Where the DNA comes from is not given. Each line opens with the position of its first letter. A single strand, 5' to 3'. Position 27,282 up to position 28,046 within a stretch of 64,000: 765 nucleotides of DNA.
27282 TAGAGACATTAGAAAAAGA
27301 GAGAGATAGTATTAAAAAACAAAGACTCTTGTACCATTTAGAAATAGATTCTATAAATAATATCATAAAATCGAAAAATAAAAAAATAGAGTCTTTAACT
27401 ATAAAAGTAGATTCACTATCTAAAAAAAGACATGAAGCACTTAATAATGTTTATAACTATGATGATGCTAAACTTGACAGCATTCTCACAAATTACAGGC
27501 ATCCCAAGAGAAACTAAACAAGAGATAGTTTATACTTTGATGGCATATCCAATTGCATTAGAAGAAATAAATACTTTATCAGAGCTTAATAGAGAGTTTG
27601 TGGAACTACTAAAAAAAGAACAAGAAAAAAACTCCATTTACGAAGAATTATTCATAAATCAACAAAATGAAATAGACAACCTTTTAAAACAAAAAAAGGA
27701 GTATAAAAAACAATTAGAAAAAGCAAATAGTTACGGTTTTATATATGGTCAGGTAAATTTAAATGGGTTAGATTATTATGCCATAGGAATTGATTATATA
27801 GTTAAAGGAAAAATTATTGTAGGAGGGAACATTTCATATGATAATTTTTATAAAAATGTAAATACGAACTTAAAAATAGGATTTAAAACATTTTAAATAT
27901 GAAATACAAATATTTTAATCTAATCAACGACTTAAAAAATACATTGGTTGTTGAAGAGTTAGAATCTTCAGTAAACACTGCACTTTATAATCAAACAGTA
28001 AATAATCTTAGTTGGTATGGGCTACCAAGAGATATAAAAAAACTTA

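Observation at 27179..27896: Spanin-like gene pair whose outer-membrane partner has a beta-barrel signal instead of a lipobox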

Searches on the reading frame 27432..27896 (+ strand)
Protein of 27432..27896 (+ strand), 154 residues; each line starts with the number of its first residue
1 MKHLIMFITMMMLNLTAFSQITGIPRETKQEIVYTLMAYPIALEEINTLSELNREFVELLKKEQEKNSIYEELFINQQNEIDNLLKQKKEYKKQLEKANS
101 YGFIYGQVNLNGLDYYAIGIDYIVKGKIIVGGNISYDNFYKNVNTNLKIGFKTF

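Call 3: search_protein_families(library=pfam, proteins=[window:27432-27896:+], max_evalue=0.1)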
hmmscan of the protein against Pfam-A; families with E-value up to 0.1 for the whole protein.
window:27432-27896:+ (154 aa): 2 families
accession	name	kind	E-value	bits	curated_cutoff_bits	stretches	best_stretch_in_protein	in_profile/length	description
PF06847.16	Arc_PepC_II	-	0.0029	18.6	29.9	1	31-107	2-67/93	Archaeal Peptidase A24 C-terminus Type II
PF13233.12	Complex1_LYR_2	-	0.061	14.5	22.3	1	43-98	9-60/80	Complex1_LYR-like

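Call 4: search_protein_families(library=phrogs, proteins=[window:27432-27896:+], max_evalue=0.1)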
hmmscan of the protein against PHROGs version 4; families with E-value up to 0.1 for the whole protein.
window:27432-27896:+ (154 aa): 3 families
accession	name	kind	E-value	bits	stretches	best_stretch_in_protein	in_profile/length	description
phrog_9885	-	unknown function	0.0005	21.1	0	44-70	3-29/61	-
phrog_29703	-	unknown function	0.034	15.4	1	54-105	10-60/72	-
phrog_445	-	head and packaging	0.056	14.2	1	48-93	93-141/143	terminase small subunit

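Call 6: search_dna_similar(query=window:27432-27896:+, collection=phages, mode=protein, max_evalue=1, max_rows=30)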
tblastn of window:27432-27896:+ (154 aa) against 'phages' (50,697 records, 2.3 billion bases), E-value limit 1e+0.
No match.

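Call 8: find_homologous_proteins(query=window:27432-27896:+, max_evalue=0.01)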
Query window:27432-27896:+ (154 aa): 5 proteins with E <= 0.01 among 27 candidates.
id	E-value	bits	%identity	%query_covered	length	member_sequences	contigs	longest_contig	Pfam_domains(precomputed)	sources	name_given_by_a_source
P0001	1.2e-85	303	100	94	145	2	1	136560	-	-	-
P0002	1.8e-84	299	99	94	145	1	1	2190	-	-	-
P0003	3.3e-56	207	67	94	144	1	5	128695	-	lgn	-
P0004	4.4e-44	168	56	94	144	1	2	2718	PF15619.12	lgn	-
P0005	3.1e-33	133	49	93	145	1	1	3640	-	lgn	-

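Call 10: find_encoding_contigs(protein=P0003, flank=6000, max_places=3)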
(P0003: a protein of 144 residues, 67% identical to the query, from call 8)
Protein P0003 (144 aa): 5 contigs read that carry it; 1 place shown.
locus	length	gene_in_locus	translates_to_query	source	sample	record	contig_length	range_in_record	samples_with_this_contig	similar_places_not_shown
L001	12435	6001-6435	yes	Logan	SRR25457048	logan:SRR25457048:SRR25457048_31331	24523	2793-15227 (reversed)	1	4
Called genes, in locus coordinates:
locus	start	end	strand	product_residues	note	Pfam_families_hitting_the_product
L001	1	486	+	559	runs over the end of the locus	-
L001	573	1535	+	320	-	-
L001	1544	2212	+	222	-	-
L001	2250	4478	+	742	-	-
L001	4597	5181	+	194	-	-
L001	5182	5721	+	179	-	PF02557:VanY (weak)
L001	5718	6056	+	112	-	-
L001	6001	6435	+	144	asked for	-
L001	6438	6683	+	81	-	-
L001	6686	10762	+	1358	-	-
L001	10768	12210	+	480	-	-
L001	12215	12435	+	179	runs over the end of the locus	-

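Call 11: find_encoding_contigs(protein=P0004, flank=6000, max_places=3)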
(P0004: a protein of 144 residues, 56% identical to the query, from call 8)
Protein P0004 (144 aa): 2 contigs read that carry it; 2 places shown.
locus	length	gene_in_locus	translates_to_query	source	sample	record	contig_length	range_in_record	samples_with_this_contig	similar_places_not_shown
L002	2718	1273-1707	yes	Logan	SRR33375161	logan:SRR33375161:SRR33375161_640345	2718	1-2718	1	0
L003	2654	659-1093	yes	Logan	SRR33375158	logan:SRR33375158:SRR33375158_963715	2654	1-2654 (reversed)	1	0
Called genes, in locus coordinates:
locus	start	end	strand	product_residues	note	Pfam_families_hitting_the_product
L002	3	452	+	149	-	?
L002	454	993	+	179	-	PF02557:VanY (weak)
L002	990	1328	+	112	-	-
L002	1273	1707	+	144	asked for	PF15619:Lebercilin (weak)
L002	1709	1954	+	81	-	-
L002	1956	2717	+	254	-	?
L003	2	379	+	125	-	?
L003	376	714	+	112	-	-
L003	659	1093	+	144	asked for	PF15619:Lebercilin (weak)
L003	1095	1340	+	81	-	-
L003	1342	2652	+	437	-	?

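Call 12: find_encoding_contigs(protein=P0005, flank=6000, max_places=3)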
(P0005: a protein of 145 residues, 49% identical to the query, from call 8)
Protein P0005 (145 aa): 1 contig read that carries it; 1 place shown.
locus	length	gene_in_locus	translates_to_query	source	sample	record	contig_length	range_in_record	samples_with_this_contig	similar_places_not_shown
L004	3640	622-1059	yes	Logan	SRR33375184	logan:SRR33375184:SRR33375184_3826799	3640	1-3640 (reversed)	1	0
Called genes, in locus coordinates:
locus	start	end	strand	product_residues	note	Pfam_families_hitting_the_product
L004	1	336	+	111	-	?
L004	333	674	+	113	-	-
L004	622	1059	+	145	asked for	-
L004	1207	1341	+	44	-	-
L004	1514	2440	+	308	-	PF03104:DNA_pol_B_exo1 (faint), PF10108:DNA_pol_B_exo2 (faint), PF13482:RNase_H_2, PF23451:Zn_ribbon_PaaD (weak)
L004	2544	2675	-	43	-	-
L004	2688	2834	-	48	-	-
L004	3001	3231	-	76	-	-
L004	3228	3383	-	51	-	-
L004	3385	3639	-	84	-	?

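Call 18: search_protein_representatives(protein=window:27432-27896:+)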
Query: 154 residues. Proteins with E-value up to 0.001 (for the whole library): 40; up to 1e-10: 14; up to 1e-30: 0. The best 40 are listed.
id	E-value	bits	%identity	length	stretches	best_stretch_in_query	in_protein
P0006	8.5e-29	116.6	29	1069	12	81-138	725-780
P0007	1.3e-28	116.1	42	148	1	9-153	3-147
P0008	1.0e-26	109.9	49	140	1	11-152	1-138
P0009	6.5e-23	97.6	48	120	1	37-154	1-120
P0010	1.0e-22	97.0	45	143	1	12-154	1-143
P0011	1.1e-22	96.9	40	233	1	14-154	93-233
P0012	7.3e-20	87.7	40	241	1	26-152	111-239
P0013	1.2e-18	83.7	36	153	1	4-151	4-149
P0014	7.9e-18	81.1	35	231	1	8-154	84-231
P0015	1.2e-16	77.3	35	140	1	11-154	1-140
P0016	4.5e-16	75.4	34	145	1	11-153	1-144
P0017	2.1e-13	66.7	37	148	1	13-152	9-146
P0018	2.6e-12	63.2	33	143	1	12-154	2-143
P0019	3.6e-11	59.5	34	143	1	11-154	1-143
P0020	1.4e-08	51.1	30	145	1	17-154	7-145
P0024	6.4e-08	49.0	36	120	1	1-106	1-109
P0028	7.1e-07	45.6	43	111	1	13-105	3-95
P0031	4.1e-06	43.1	41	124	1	89-154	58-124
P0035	1.6e-04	38.0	39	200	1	94-154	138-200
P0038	3.1e-04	37.0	36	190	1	84-153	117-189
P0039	4.8e-04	36.4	44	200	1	98-154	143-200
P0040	4.8e-04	36.4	42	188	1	99-153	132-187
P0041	6.3e-04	36.0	36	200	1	97-154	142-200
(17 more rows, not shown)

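Call 21: find_encoding_contigs(protein=P0011, flank=5000, max_places=3)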
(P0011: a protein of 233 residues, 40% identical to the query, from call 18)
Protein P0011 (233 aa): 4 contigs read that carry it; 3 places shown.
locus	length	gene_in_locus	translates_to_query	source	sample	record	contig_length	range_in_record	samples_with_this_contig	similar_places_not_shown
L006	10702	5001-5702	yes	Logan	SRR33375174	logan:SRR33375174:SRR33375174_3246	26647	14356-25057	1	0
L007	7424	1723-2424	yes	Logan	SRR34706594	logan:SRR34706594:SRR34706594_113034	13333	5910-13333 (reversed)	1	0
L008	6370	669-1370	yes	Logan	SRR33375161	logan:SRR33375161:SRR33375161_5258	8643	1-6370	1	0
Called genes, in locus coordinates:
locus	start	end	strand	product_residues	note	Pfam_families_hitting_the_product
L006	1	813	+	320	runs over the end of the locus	-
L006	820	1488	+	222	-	-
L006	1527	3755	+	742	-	-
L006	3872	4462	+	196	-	-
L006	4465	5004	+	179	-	PF02557:VanY (weak), PF13539:Peptidase_M15_4 (faint)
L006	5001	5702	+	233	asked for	-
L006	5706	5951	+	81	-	-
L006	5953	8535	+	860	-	-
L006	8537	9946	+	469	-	-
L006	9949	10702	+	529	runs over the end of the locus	PF07995:GSDH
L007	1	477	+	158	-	?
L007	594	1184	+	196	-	-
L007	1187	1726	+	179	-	PF02557:VanY (weak), PF13539:Peptidase_M15_4 (faint)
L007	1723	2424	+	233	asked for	-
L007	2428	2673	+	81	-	-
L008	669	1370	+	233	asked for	-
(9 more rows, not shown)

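Call 22: find_encoding_contigs(protein=P0035, flank=5000, max_places=3)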
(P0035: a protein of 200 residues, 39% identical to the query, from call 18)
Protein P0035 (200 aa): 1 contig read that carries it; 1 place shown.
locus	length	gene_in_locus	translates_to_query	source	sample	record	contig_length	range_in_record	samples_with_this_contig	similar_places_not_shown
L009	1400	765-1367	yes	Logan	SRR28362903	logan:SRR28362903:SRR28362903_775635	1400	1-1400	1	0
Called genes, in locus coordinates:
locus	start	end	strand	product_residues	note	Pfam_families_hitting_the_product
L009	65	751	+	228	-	-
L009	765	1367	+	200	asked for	-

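Call 23: find_encoding_contigs(protein=P0024, flank=5000, max_places=3)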
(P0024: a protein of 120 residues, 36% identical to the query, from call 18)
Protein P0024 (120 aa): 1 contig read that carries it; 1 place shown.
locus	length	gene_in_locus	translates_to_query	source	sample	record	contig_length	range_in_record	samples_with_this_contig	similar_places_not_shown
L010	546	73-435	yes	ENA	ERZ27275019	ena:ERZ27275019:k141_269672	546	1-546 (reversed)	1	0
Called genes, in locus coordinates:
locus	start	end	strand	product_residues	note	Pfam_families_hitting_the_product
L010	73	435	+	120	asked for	-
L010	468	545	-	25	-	?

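Call 24: find_encoding_contigs(protein=P0039, flank=5000, max_places=3)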
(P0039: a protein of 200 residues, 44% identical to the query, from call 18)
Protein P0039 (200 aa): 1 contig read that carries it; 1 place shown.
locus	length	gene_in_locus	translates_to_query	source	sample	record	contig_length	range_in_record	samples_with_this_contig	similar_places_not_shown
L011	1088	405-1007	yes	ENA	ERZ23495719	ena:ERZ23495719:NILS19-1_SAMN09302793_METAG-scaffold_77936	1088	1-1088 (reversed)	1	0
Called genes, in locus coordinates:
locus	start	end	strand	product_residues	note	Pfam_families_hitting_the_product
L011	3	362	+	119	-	?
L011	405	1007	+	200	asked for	-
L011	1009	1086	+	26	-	?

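Call 28: find_related_loci(query=A1, collection=viral_contigs, flank=5000)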
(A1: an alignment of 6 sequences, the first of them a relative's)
Query A1 (200 aa) in viral_contigs; peptide patterns used: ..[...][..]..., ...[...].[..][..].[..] (x = any residue, [..] = any of these).
572 stretches matched a pattern, but none encodes a relative of the query by tblastn (E <= 1e-3).

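Call 32: search_protein_families(library=ncbifam, alignment_id=A4, max_evalue=0.1)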
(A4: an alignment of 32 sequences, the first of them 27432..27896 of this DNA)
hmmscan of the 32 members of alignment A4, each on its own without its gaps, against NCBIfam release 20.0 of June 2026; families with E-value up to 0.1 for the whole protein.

A. member 1, window:27432-27896:+ (154 aa): 1 family
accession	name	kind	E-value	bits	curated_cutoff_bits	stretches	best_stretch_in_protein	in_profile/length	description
TIGR03741.1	PRTRC_E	subfamily_domain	0.097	12.6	37.95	0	21-99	28-103/106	PRTRC system protein E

B. families by the number of members that match (of 32 scanned): 39 families (the first 25 are shown)
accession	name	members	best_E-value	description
NF053689.1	BamJ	4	0.00089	BamJ family beta-barrel-assembly machinery protein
NF008202.0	PRK10959.1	3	0.0046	outer membrane protein OmpW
TIGR02169.1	SMC_prok_A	2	0.0026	chromosome segregation protein SMC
TIGR04523.1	Mplasa_alph_rch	1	0.00038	helix-rich protein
TIGR02168.1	SMC_prok_B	1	0.00074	chromosome segregation protein SMC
NF033930.1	pneumo_PspA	1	0.0018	pneumococcal surface protein A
NF038218.1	IcmG_DotF_IVB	1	0.0083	type IVB secretion system protein IcmG/DotF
NF033797.0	phero_SHP2_SHP3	1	0.011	SHP2/SHP3 family peptide pheromone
TIGR04450.1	Gpos_C8_like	1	0.013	putative immunity/bacteriocin fusion bifunctional protein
NF006256.0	PRK08404.1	1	0.015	V-type ATP synthase subunit H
NF047408.1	SA0632_fam_LP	1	0.018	SA0632 family lipoprotein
NF033926.0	msp_porin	1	0.022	major outer sheath protein Msp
TIGR00666.1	PBP4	1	0.022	D-alanyl-D-alanine carboxypeptidase/D-alanyl-D-alanine endopeptidase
TIGR01987.1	HI0074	1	0.024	HI0074 family nucleotidyltransferase substrate-binding subunit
TIGR04301.1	ODC_inducible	1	0.024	ornithine decarboxylase SpeF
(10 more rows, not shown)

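Call 33: search_protein_families(library=pfam, alignment_id=A4, max_evalue=0.1)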
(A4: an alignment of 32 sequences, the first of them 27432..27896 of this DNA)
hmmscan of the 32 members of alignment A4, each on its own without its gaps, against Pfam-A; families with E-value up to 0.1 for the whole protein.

A. member 1, window:27432-27896:+ (154 aa): 2 families
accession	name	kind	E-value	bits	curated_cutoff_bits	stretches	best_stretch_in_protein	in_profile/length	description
PF06847.16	Arc_PepC_II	-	0.0029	18.6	29.9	1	31-107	2-67/93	Archaeal Peptidase A24 C-terminus Type II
PF13233.12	Complex1_LYR_2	-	0.061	14.5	22.3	1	43-98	9-60/80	Complex1_LYR-like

B. families by the number of members that match (of 32 scanned): 41 families (the first 25 are shown)
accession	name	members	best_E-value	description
PF21933.2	MCM5_C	2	0.0028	MCM5, C-terminal domain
PF18504.6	Csm1_N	2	0.072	Csm1 N-terminal domain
PF15619.11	Lebercilin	1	9.8e-06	Ciliary protein causing Leber congenital amaurosis disease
PF04977.20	DivIC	1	9.7e-05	Septum formation initiator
PF24717.1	DUF7672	1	0.00041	Family of unknown function (DUF7672)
PF15188.11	CCDC-167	1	0.00084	Coiled-coil domain-containing protein 167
PF06847.16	Arc_PepC_II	1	0.0029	Archaeal Peptidase A24 C-terminus Type II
PF21037.2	CCDC138_cc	1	0.0033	Coiled-coil-domain-containing protein 138, coiled-coil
PF06428.16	Sec2p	1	0.0051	GDP/GTP exchange factor Sec2p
PF06292.23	MUN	1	0.007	MUN domain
PF21873.2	Thioredoxin_17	1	0.0081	Thioredoxin-like domain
PF05911.16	FPP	1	0.0088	Filament-like plant protein, long coiled-coil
PF02639.20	DUF188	1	0.011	Uncharacterized BCR, YaiI/YqxD family COG1671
PF06810.17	Phage_scaffold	1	0.011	Phage capsid assembly scaffolding protein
PF16900.11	REPA_OB_2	1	0.012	Replication protein A OB domain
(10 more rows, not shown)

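Call 34: search_protein_families(library=ncbifam, proteins=[P0035, P0038, P0039, P0040, P0041, P0031, P0012, P0014, P0008, P0015], max_evalue=0.1)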
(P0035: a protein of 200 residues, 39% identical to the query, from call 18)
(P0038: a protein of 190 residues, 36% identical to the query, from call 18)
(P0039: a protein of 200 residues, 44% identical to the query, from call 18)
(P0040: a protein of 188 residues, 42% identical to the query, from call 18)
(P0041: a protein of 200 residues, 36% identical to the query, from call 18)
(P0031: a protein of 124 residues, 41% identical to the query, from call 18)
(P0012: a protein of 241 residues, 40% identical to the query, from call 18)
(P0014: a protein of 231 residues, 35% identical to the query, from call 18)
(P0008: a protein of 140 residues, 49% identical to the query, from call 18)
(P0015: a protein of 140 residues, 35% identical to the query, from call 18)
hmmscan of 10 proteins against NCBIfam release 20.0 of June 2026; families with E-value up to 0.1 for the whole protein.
P0035 (200 aa): 0 families

P0038 (190 aa): 0 families

P0039 (200 aa): 1 family
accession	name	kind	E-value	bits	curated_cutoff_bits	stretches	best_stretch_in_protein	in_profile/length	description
TIGR00666.1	PBP4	equivalog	0.022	13.5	107.8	1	40-126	70-156/397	D-alanyl-D-alanine carboxypeptidase/D-alanyl-D-alanine endopeptidase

P0040 (188 aa): 2 families
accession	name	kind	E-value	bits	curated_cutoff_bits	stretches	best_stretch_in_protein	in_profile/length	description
NF033797.0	phero_SHP2_SHP3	subfamily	0.011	16.1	38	1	1-20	1-20/23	SHP2/SHP3 family peptide pheromone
NF008202.0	PRK10959.1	equivalog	0.058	12.7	287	1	150-176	157-183/212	outer membrane protein OmpW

P0041 (200 aa): 1 family
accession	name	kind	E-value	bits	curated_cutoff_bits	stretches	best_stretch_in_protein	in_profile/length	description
NF045838.1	MG289_thiam_LP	equivalog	0.062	12.7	225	1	9-123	4-112/390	ABC transporter thiamine pyrophosphate-binding lipoprotein p37/Cypl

P0031 (124 aa): 2 families
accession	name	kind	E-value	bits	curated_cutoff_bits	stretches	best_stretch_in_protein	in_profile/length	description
NF008202.0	PRK10959.1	equivalog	0.015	14.6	287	1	87-117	158-188/212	outer membrane protein OmpW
NF033926.0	msp_porin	subfamily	0.022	13.7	200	1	34-114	192-267/522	major outer sheath protein Msp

P0012 (241 aa): 9 families
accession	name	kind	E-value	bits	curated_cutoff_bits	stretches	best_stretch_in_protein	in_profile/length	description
TIGR04523.1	Mplasa_alph_rch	subfamily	0.00038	18.5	270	1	31-186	121-275/745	helix-rich protein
TIGR02168.1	SMC_prok_B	equivalog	0.00074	17.3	567.35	1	32-187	230-388/1181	chromosome segregation protein SMC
NF033930.1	pneumo_PspA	exception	0.0018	17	850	1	23-182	159-305/659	pneumococcal surface protein A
TIGR02169.1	SMC_prok_A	equivalog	0.0026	15.5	729.4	1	26-184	322-476/1165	chromosome segregation protein SMC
NF053689.1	BamJ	equivalog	0.0044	17.3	100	1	1-76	1-71/184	BamJ family beta-barrel-assembly machinery protein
NF045780.1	TrlF_fam_ATP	equivalog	0.054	12.2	350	1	33-186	424-593/944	TrlF family AAA-like ATPase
NF041554.1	SA1362_fam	subfamily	0.06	13.5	42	0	4-40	29-66/70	SA1362 family protein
NF046041.1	holin_NGO1622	hypoth_equivalog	0.093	13.2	75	0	1-67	1-63/89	NGO1622 family putative holin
NF002572.0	PRK02224.1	equivalog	0.099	10.9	1087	0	29-182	267-409/888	DNA double-strand break repair ATPase Rad50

P0014 (231 aa): 2 families
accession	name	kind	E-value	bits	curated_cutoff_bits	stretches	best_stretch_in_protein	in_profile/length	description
NF006113.0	PRK08262.1-4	equivalog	0.078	11.7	503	0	115-154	331-370/510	M20 family peptidase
NF053689.1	BamJ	equivalog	0.08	13.2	100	0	1-96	1-90/184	BamJ family beta-barrel-assembly machinery protein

P0008 (140 aa): 1 family
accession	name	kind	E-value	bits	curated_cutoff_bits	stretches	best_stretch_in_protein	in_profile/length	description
NF033558.1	transpos_IS1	equivalog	0.075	12.9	100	1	12-87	38-113/199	IS1 family transposase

P0015 (140 aa): 0 families

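Call 38: predict_structure(alignment_id=A4)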
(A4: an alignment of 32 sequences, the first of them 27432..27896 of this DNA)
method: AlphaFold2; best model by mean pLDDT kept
length: 154 residues; sequences in the alignment: 32
mean_pLDDT: 88.7   pTM: 0.46
mean pLDDT of the five models: 88.7, 88.5, 87.2, 85.8, 85.6
residues with pLDDT >= 90: 95; 70-90: 47; 50-70: 10; < 50: 2
segments of 3 or more residues with pLDDT < 50: none
pLDDT, mean of each block of 10 residues (from residue 1): 79 56 83 94 98 99 99 99 98 81 90 89 89 92 91 80
secondary structure, 60 per line:
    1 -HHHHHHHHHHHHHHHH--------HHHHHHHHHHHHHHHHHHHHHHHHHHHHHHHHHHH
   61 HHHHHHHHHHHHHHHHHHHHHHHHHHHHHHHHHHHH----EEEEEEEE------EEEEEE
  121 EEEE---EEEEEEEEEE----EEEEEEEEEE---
elements in order: H2-17 H26-96 E101-108 E115-124 E128-137 E142-151

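Call 42: find_homologous_proteins(query=A2, max_evalue=0.001)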
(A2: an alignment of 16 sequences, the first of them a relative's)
Query A2 (16 sequences) (120 aa, profile of the alignment): 48 proteins with E <= 0.001 among 1230 candidates.
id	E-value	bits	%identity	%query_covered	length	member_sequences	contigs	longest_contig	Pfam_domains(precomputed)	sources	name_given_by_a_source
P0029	1.3e-38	149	37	90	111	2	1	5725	-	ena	-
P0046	2.1e-35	139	35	100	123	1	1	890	-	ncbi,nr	ncbi:MAG: hypothetical protein GY739_11300 [Mesoflavibacter sp.]|nr:hypothetical protein [Mesoflavib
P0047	8.0e-35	137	36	90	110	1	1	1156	-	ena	-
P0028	8.9e-35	137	43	38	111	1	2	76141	-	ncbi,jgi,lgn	-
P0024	2.1e-34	136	100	100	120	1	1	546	-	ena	-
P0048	8.9e-34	134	37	89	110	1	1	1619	-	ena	-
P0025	2.0e-33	133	51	41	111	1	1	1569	-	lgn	-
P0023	2.8e-33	132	33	84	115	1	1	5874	-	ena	-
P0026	3.2e-33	132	40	85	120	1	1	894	-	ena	-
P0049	1.3e-32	130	36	91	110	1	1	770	-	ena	-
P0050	1.8e-32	130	35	100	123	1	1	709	-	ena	-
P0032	2.4e-32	129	36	77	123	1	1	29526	-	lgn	-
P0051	2.6e-32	129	36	89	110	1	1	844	-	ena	-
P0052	3.7e-32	129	37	73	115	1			-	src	-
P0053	2.6e-30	123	36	88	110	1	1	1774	-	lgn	-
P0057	2.3e-29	120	36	85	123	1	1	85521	-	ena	-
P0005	1.9e-23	101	51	70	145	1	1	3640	-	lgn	-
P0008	1.4e-22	98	45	72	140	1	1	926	-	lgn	-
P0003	2.0e-20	91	70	31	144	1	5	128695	-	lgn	-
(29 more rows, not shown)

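Call 43: fold_search(model_id=the predicted structure, library=pdb)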
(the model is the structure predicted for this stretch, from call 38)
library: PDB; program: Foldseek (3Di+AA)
matches with E <= 10: 577; with E <= 0.001: 0
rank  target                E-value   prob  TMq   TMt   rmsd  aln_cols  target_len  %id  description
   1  7apk_e                1.1e-01  0.94  0.31  0.11  17.6       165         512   14  Structure of the human THO - UAP56 complex (released 2020-12-16)
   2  7apk_E                1.1e-01  0.93  0.31  0.10  17.5       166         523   14  Structure of the human THO - UAP56 complex (released 2020-12-16)
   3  7apk_M                1.2e-01  0.89  0.33  0.11  30.1       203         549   13  Structure of the human THO - UAP56 complex (released 2020-12-16)
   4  7znk_M                1.2e-01  0.89  0.33  0.11  30.1       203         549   13  Structure of an endogenous human TREX complex bound to mRNA (released 2023-05-03)
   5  7znl_M                1.2e-01  0.89  0.33  0.11  30.1       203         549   13  Structure of the human TREX core THO-UAP56 complex (released 2023-05-17)
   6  7znk_e                1.4e-01  0.92  0.31  0.10  18.7       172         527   14  Structure of an endogenous human TREX complex bound to mRNA (released 2023-05-03)
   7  7znl_e                1.4e-01  0.92  0.31  0.10  18.7       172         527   14  Structure of the human TREX core THO-UAP56 complex (released 2023-05-17)
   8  7znk_E                1.4e-01  0.91  0.31  0.10  18.6       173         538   14  Structure of an endogenous human TREX complex bound to mRNA (released 2023-05-03)
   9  7znl_E                1.7e-01  0.90  0.31  0.10  18.6       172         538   14  Structure of the human TREX core THO-UAP56 complex (released 2023-05-17)
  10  8sqa_F                3.6e-01  0.63  0.21  0.39   5.0        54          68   11  The cryo-EM structure of the EcBAM/EspP(beta8-12) complex (released 2024-05-08)
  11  4bjo_B                5.3e-01  0.97  0.27  0.15   2.6        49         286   10  Nitrate in the active site of PTP1b is a putative mimetic of the transition state (released 2014-02-12)
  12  7gs8                  5.7e-01  0.97  0.27  0.16   2.4        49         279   10  PanDDA Analysis group deposition -- Crystal structure of PTP1B in complex with FMOPL000466a (released 2024-01-24)
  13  3a5k                  5.7e-01  0.97  0.27  0.15   2.4        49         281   10  Crystal structure of protein-tyrosine phosphatase 1B (released 2010-08-11)
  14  1nwe                  5.7e-01  0.97  0.27  0.15   2.4        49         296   10  Ptp1B R47C Modified at C47 with N-[4-(2-{2-[3-(2-Bromo-acetylamino)-propionylamino]-3-hydroxy-propionylamino}-ethyl)-phe (released 2003-05-06)
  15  8eyb_B                6.0e-01  0.97  0.27  0.15   2.3        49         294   10  Crystal structure of PTP1B D181A/Q262A/C215A phosphatase domain with JAK2 activation loop phosphopeptide (released 2023-07-05)
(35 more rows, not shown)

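Call 44: find_encoding_contigs(protein=P0028, flank=5000, max_places=2)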
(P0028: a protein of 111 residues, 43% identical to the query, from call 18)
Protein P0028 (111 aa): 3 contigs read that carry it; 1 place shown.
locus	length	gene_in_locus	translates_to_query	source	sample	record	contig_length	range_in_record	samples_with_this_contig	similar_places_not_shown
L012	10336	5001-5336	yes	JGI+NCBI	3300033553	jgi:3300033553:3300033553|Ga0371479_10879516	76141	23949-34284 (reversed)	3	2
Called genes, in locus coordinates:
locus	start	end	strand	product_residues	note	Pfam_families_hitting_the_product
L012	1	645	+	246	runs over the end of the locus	-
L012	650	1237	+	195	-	-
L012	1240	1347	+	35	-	-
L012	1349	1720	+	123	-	-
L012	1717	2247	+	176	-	PF18962:Por_Secre_tail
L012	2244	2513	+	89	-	-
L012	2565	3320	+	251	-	-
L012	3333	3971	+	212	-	PF01510:Amidase_2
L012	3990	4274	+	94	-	-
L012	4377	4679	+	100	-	-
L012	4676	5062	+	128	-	-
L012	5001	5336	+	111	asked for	-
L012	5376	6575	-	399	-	PF00589:Phage_integrase (weak)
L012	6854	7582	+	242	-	PF03309:Pan_kinase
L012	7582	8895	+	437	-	-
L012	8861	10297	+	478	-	PF07719:TPR_2 (faint), PF13424:TPR_12 (faint), PF13428:TPR_14 (faint)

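Call 45: find_encoding_contigs(protein=P0057, flank=5000, max_places=2)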
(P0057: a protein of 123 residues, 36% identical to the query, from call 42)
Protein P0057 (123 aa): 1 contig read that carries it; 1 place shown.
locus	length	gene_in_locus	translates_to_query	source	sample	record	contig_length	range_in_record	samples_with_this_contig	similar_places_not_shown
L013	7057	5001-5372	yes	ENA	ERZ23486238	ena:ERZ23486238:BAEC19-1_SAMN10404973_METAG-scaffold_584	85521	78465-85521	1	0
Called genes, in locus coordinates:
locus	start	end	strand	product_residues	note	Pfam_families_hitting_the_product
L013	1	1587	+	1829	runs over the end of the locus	-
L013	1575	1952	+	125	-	-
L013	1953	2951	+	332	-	-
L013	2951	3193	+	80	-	-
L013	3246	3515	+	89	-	-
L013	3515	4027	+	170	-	-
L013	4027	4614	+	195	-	-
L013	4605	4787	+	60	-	-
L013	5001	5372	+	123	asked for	-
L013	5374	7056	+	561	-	?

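Call 51: find_related_loci(query=A5, collection=genome_contigs, flank=4000)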
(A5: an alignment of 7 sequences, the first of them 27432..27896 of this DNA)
Query A5 (154 aa) in genome_contigs; peptide patterns used: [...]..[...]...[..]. (x = any residue, [..] = any of these).
29 stretches matched a pattern, but none encodes a relative of the query by tblastn (E <= 1e-3).

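Call 52: find_related_loci(query=A5, collection=viral_contigs, flank=4000)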
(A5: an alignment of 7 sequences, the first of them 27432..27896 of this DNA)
Query A5 (154 aa) in viral_contigs; peptide patterns used: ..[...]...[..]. (x = any residue, [..] = any of these).
2 stretches matched a pattern, but none encodes a relative of the query by tblastn (E <= 1e-3).

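Call 67: search_protein_families(library=phrogs, proteins=[L009:65-751:+, L011:3-362:+, L012:3990-4274:+, L012:4368-4679:+, L012:4676-5062:+, L013:4027-4614:+, L013:3515-4027:+, L013:4766-5128:+, L013:2951-3193:+, L013:3234-3515:+], max_evalue=0.01)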
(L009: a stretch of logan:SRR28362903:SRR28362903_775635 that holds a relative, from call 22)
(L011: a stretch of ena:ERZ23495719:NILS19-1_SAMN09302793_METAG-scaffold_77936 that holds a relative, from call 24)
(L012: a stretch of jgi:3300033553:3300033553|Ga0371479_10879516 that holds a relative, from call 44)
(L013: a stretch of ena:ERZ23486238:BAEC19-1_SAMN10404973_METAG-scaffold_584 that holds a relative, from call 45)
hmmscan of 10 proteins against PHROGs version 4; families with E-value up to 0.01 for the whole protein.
L009:65-751:+ (228 aa): 3 families
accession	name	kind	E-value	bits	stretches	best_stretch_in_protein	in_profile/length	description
phrog_351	-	transcription regulation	1.1e-13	51.7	1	18-224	493-732/928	RNA polymerase sigma factor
phrog_4071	-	unknown function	0.0035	18.4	1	177-227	19-66/90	-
phrog_1740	-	transcription regulation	0.0036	16.9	1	70-221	97-219/567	RNA polymerase sigma factor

L011:3-362:+ (119 aa): 0 families

L012:3990-4274:+ (94 aa): 0 families

L012:4368-4679:+ (103 aa): 0 families

L012:4676-5062:+ (128 aa): 1 family
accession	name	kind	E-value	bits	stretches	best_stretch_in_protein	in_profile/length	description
phrog_5962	-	unknown function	0.0073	17.9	1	46-95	35-86/109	-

L013:4027-4614:+ (195 aa): 1 family
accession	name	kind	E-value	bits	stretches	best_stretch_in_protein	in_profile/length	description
phrog_3000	-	unknown function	2.9e-11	44.4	1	3-167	20-165/209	-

L013:3515-4027:+ (170 aa): 0 families

L013:4766-5128:+ (120 aa): 0 families

L013:2951-3193:+ (80 aa): 1 family
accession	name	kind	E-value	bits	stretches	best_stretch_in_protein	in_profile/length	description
phrog_21329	-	unknown function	0.0052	18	0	26-61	15-50/74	-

L013:3234-3515:+ (93 aa): 0 families
